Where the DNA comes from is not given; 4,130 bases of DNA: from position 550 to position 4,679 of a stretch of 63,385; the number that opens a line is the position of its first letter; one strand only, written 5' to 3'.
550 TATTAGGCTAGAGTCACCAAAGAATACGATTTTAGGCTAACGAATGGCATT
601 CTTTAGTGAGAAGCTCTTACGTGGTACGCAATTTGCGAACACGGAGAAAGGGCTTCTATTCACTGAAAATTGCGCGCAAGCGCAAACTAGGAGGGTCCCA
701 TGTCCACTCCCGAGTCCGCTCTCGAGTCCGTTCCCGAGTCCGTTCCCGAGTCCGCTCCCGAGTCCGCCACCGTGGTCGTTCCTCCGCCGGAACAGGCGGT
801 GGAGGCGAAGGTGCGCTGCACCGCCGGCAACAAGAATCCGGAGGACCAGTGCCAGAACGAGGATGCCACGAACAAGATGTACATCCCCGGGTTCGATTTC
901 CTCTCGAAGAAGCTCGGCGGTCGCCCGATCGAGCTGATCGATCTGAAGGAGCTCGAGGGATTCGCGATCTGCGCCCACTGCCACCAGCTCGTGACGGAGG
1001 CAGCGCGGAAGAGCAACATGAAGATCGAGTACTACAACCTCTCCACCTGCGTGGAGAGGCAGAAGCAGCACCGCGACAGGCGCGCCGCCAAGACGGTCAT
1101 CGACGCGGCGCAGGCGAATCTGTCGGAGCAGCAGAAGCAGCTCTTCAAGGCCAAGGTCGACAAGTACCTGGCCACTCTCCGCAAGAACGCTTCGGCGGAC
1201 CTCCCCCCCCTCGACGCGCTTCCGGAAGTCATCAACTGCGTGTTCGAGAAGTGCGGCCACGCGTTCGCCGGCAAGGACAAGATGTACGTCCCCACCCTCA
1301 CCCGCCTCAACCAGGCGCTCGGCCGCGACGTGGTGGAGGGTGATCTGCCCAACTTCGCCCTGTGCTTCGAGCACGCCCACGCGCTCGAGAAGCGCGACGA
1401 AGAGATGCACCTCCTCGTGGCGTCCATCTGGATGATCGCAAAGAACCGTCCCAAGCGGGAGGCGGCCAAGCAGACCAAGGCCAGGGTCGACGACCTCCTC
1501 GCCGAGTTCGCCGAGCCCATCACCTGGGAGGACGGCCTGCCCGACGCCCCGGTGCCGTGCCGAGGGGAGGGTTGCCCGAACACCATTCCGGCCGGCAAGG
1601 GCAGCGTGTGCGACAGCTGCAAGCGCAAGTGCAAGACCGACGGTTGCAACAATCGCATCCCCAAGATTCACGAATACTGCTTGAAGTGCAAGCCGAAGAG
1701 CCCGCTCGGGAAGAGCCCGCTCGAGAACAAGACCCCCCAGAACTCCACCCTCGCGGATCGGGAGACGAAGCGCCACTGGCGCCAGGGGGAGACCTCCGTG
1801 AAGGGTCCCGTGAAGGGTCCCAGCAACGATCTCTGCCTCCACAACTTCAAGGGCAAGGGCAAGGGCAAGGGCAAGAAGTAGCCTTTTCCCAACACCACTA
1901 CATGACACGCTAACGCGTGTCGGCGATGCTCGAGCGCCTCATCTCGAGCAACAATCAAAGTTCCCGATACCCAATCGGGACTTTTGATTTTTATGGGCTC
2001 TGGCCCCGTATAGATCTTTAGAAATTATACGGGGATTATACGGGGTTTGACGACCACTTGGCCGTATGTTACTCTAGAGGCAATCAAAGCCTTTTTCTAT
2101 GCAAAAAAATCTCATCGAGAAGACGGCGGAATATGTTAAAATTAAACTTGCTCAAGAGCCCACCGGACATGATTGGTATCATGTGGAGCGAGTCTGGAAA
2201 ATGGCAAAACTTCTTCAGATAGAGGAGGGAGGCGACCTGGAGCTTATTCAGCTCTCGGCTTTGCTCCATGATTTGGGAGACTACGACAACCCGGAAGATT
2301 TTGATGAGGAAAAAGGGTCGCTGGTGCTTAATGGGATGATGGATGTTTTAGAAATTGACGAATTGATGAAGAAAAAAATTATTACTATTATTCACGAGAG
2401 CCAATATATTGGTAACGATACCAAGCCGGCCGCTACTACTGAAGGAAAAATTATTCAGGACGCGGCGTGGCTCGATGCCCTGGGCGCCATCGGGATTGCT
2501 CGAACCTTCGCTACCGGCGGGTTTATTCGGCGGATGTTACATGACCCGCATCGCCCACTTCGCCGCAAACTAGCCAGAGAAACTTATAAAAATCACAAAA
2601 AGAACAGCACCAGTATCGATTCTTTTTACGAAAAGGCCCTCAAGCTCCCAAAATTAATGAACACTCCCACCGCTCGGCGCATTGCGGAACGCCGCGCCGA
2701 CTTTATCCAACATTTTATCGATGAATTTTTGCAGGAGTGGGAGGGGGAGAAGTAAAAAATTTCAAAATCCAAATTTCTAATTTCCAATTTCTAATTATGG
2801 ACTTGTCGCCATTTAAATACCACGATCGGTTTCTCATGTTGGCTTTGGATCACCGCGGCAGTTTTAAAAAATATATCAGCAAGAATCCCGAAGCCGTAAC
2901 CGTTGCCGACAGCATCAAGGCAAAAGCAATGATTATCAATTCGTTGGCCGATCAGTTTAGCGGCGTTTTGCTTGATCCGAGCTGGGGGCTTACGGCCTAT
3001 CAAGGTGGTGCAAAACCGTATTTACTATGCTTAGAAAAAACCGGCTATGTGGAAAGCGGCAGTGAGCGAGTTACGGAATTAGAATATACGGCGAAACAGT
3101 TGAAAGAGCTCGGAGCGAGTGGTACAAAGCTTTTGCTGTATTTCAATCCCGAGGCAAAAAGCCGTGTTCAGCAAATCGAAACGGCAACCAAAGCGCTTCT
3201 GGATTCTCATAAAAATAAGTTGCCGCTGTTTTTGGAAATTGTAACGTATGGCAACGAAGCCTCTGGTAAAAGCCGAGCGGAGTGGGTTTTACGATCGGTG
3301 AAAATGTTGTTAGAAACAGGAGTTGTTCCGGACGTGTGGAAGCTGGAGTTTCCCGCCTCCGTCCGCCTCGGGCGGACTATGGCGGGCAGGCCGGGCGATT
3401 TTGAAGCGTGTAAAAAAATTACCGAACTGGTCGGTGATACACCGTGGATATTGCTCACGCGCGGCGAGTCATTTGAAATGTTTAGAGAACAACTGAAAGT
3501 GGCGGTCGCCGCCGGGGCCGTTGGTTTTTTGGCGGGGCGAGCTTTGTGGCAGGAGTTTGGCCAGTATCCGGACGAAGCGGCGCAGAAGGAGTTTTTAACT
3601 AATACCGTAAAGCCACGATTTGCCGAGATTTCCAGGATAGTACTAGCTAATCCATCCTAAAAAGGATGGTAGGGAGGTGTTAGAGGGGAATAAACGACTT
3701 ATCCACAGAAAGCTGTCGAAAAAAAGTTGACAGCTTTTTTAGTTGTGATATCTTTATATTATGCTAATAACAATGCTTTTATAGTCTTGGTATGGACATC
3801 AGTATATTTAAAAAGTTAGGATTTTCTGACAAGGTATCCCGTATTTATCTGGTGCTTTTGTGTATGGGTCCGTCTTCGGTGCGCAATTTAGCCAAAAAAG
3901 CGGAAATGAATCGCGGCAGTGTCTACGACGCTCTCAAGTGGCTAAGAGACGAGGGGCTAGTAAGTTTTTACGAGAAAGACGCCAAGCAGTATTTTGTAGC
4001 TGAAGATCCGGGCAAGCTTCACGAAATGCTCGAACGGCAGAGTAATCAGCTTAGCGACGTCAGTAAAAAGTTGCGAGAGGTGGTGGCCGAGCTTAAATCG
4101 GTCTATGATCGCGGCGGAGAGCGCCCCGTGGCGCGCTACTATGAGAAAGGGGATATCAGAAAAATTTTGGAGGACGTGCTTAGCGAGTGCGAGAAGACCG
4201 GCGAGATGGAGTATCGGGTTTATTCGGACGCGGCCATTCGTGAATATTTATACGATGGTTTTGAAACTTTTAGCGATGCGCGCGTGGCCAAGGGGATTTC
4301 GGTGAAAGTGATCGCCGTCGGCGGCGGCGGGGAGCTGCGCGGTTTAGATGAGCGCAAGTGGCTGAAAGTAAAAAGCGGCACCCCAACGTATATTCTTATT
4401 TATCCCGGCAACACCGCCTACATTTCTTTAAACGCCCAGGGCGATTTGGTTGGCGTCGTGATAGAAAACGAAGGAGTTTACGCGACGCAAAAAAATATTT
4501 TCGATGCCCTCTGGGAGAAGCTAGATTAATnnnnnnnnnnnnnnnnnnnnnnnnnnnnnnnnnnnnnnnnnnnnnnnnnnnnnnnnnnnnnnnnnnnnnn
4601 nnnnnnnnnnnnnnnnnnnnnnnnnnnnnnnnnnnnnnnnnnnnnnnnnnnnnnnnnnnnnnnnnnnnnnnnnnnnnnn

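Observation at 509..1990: High-GC single-gene island 1: a foreign-looking ORF wired into host promoter, SD and terminator right after the rRNA operon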

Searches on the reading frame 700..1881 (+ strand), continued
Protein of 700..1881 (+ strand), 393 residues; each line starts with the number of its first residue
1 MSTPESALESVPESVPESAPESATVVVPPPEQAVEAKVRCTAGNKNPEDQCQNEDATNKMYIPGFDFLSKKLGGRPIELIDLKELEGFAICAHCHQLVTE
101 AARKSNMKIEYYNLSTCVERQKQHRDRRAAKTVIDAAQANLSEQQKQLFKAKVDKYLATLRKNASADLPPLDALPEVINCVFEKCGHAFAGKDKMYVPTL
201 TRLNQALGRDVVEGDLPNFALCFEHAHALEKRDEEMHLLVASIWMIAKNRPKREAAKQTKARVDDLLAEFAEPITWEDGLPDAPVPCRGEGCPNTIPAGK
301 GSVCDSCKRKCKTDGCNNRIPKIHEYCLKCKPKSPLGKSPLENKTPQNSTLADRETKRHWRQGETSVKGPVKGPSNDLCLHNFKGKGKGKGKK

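Call 89: find_encoding_contigs(protein=P0034, flank=10000, max_places=2)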
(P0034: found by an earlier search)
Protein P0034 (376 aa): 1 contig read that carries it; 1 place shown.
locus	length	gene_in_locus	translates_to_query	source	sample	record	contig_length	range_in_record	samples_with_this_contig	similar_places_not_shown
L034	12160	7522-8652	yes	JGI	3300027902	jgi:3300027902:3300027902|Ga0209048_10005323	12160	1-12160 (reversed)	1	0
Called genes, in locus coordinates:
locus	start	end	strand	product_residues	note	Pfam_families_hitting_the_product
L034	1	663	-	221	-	?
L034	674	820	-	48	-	PF23458:DUF7130 (weak), PF21349:RUBY_RBDX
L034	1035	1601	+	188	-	PF01928:CYTH (weak)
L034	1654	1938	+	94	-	PF01713:Smr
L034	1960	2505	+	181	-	PF01862:PvlArgDC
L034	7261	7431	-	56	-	-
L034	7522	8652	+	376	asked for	-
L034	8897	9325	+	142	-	PF00164:Ribosom_S12_S23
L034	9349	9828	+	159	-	PF00177:Ribosomal_S7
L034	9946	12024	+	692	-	PF00009:GTP_EFTU, PF03144:GTP_EFTU_D2, PF22042:EF-G_D2, PF14492:EFG_III, PF16658:RF3_C (weak), PF03764:EFG_IV, PF00679:EFG_C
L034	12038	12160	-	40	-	?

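Call 94: fold_search(model_id=the predicted structure, library=viral)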
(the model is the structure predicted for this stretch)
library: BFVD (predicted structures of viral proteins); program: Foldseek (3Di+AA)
matches with E <= 10: 26; with E <= 0.001: 0
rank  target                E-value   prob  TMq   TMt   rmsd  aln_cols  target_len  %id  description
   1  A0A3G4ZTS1            7.0e-01  0.72  0.09  0.06   4.6        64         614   28  Uncharacterized protein [Edafosvirus sp.]
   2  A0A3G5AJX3            7.4e-01  0.02  0.07  0.06  36.8       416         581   11  Uncharacterized protein [Sylvanvirus sp.]
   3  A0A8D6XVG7            7.9e-01  0.47  0.07  0.42  16.0        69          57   14  Uncharacterized protein [Enterococcus phage Aramis]
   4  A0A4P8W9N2            1.8e+00  0.04  0.11  0.16  21.6       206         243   15  (no name in the UniProt tables at hand)
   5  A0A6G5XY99            1.8e+00  0.03  0.10  0.08  49.9       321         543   11  (no name in the UniProt tables at hand)
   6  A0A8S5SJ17            1.9e+00  0.05  0.05  0.05  21.9       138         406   21  Host cell surface-exposed lipoprotein [Siphoviridae sp. ctvhu9]
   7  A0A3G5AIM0            2.0e+00  0.09  0.07  0.15  15.2        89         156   20  Uncharacterized protein [Satyrvirus sp.]
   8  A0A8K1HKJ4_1          2.3e+00  0.06  0.09  0.05  27.6       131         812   15  (no name in the UniProt tables at hand)
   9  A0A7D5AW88            2.4e+00  0.07  0.09  0.09  18.2       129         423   15  (no name in the UniProt tables at hand)
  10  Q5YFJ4                2.9e+00  0.05  0.11  0.15  40.0       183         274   16  Uncharacterized protein [Singapore grouper iridovirus]
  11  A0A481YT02            3.9e+00  0.08  0.05  0.14   7.5        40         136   25  Uncharacterized protein [Marseillevirus LCMAC101]
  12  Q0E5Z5                4.2e+00  0.02  0.12  0.15  47.4       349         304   14  Uncharacterized protein [Pseudomonas phage LKA1]
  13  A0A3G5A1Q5            4.4e+00  0.04  0.08  0.15  23.8       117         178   13  Uncharacterized protein [Faunusvirus sp.]
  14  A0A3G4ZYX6            5.4e+00  0.03  0.06  0.08  36.0       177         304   14  Uncharacterized protein [Edafosvirus sp.]
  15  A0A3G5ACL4            5.7e+00  0.02  0.05  0.09  12.4        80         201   18  Uncharacterized protein [Hyperionvirus sp.]
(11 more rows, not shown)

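Call 106: find_homologous_proteins(query=A4, max_evalue=0.001)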
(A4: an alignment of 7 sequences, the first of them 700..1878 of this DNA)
Query A4 (7 sequences) (393 aa, profile of the alignment): 2 proteins with E <= 0.001 among 8000 candidates.
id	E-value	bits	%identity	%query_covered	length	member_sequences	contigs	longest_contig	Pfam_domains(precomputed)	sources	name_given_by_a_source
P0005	1.6e-148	513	29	70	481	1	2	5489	-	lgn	-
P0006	2.9e-105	371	30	63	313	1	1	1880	-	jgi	jgi:hypothetical protein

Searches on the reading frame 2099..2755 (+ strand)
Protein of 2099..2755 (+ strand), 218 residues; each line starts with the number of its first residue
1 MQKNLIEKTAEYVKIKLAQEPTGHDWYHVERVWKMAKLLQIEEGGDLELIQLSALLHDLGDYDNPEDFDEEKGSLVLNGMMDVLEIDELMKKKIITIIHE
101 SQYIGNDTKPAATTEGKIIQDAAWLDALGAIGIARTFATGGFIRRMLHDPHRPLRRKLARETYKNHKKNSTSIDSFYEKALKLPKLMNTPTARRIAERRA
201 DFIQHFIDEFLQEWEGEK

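Call 6: search_protein_families(library=pfam, proteins=[window:2099-2755:+], max_evalue=1)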
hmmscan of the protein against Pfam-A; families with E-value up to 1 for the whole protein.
window:2099-2755:+ (218 aa): 2 families
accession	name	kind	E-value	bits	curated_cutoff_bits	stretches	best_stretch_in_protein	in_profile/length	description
PF01966.28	HD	-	2.5e-08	34.6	22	1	26-127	2-115/116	HD domain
PF24391.1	HD-CE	-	0.03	14.4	27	1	22-66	5-55/263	HD-CE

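Call 18: find_encoding_contigs(protein=window:2099-2752:+, flank=5000, max_places=6)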
Protein window:2099-2752:+ (218 aa): no gene with exactly this product is on record in the collection.

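Call 29: find_related_loci(query=window:2099-2752:+, collection=genome_contigs, flank=6000)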
Query window:2099-2752:+ (218 aa) in genome_contigs; peptide patterns used: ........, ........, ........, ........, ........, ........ (x = any residue, [..] = any of these).
82 stretches matched a pattern; 19 encode a relative of the query (tblastn E <= 1e-3); 19 distinct loci.
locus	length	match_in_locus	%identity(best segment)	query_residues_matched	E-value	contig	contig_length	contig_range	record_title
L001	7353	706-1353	61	1-218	1e-83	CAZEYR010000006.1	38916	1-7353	MAG TPA_asm: uncultured Gammaproteobacteria bacterium isolate SRP263991_co3_384 genome assembly, contig: NODE_753_length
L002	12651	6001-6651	58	1-218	2e-79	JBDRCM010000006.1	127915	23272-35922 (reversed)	MAG: bacterium isolate MEGAHIT-group-1.185 k141_12465445, whole genome shotgun sequence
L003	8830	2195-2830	55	3-215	5e-78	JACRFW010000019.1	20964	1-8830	MAG: Candidatus Magasanikbacteria bacterium isolate NC_groundwater_1735_Pr3_B-0.1um_49_411 SR-2_scaffold_141_945971, who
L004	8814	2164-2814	52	1-218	8e-76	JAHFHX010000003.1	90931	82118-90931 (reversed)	MAG: Candidatus Magasanikiibacteriota bacterium isolate nzgw349 NODE_304_length_90932_cov_3.744866, whole genome shotgun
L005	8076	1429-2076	53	1-217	6e-73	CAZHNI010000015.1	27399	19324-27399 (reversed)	MAG TPA_asm: uncultured Gammaproteobacteria bacterium isolate SRP257259_co1_325 genome assembly, contig: NODE_1912_lengt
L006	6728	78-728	60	1-218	2e-72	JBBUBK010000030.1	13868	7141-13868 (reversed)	MAG: Patescibacteria group bacterium isolate H52-bin026_1 H52_bin026_1_000000000030, whole genome shotgun sequence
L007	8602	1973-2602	56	5-215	5e-72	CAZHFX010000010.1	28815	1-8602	MAG TPA_asm: uncultured Gammaproteobacteria bacterium isolate SRP062349_co5_171 genome assembly, contig: NODE_421_length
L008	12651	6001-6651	65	1-218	1e-91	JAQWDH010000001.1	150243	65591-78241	MAG: Patescibacteria group bacterium isolate STF2_47 NODE_89_length_150243_cov_8.582083_Sandtown_F2, whole genome shotgu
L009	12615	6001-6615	45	6-214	3e-50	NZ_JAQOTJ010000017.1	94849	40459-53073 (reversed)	Bacillus sp. BP-3 st12-3_scaffold17, whole genome shotgun sequence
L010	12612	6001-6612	43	6-214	4e-48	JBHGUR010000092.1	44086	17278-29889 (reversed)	MAG: Ectobacillus sp. isolate bin.003_AW k141_65842, whole genome shotgun sequence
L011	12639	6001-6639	41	4-218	3e-45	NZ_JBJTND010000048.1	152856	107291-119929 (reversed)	MAG: Flavobacterium sp. isolate samp_4451_maxbin_201 samp_4451_1490409, whole genome shotgun sequence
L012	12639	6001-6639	41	4-218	2e-44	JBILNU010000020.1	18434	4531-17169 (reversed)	MAG: Flavobacterium sp. isolate ME2017-09-22_3300042362_group7_bin87 Rohwer_bin906_scaffold_972_c1, whole genome shotgun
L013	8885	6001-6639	42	4-218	1e-44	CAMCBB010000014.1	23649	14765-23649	MAG: Flavobacterium psychrophilum isolate ZE-13nov19-266 genome assembly, contig: ZE-13nov19-C2689, whole genome shotgun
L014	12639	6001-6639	41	4-218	1e-43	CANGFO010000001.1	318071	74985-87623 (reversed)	MAG: Flavobacteriaceae bacterium isolate Jr-25may17-91 genome assembly, contig: Jr-25may17-C13, whole genome shotgun seq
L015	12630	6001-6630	40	3-214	2e-43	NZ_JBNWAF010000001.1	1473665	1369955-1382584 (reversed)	Chryseobacterium sp. MIQD13 assembly_contig_1, whole genome shotgun sequence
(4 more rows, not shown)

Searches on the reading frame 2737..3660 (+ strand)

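Call 6: search_protein_families(library=pfam, proteins=[window:2737-3660:+], max_evalue=1)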
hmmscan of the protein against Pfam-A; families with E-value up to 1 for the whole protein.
window:2737-3660:+ (307 aa): 4 families
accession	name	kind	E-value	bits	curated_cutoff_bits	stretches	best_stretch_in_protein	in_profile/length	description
PF01791.15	DeoC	-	5.4e-18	65.9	23.8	1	33-272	2-228/229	DeoC/LacD family aldolase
PF09863.15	DUF2090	-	2.2e-08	34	27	1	29-206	34-217/310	Uncharacterized protein conserved in bacteria (DUF2090)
PF22649.2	Cgl0159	-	0.1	12.3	27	1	117-180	91-153/251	Cgl0159-like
PF04703.18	FaeA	-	0.22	12.3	20.7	1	83-106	25-46/62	FaeA-like protein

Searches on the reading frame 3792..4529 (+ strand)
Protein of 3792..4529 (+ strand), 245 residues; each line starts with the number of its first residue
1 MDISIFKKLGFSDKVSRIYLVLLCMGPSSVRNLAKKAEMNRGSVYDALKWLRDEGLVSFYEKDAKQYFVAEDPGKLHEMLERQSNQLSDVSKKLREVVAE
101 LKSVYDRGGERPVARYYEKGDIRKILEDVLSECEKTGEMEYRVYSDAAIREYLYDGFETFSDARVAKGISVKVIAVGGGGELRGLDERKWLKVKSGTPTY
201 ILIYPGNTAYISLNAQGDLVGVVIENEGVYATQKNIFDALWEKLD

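Call 6: search_protein_families(library=pfam, proteins=[window:3792-4529:+], max_evalue=1)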
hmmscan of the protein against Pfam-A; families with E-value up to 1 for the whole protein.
window:3792-4529:+ (245 aa): 18 families
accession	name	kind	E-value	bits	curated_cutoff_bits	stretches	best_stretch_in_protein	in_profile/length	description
PF01978.25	TrmB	-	3.4e-12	46.5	25.6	1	7-68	2-63/68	Sugar-specific transcriptional regulator TrmB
PF01022.26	HTH_5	-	3.7e-05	23.9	22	1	20-58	8-46/47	Bacterial regulatory protein, arsR family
PF03551.20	PadR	-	0.00087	19.7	27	1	37-68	27-63/75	Transcriptional regulator PadR-like family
PF08221.17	HTH_9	-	0.0021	18.6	23.4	1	14-61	14-61/62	RNA polymerase III subunit RPC82 helix-turn-helix domain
PF24033.1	DUF7342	-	0.0021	18.5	31.6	1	25-106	15-101/150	Family of unknown function (DUF7342)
PF25212.1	HVO_A0114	-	0.0021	18.3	27.6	1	25-66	34-76/84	HVO_A0114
PF24270.1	HTH_Cmi2_C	-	0.0085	16.8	27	1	20-58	81-119/125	Cmi2, C-terminal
PF22194.2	F-93_WHD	-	0.01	16.3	28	1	30-71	14-60/62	F-93, winged-helix domain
PF14502.12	HTH_41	-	0.013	15.4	25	1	29-58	8-37/48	Helix-turn-helix domain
PF00392.27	GntR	-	0.023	14.8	27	1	29-58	26-55/64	Bacterial regulatory proteins, gntR family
PF25213.1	HVO_A0261_N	-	0.025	14.9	35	1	20-67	17-61/86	HVO_A0261 N-terminal domain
PF01047.28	MarR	-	0.026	14.8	24.6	1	23-62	13-52/59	MarR family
PF01475.25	FUR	-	0.034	14.7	23.1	1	35-94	37-97/121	Ferric uptake regulator family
PF10771.15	DUF2582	-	0.097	13.3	24.2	1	18-68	13-63/65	Winged helix-turn-helix domain (DUF2582)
PF11944.13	DUF3461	-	0.11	13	27.4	1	37-115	19-97/125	Protein of unknown function (DUF3461)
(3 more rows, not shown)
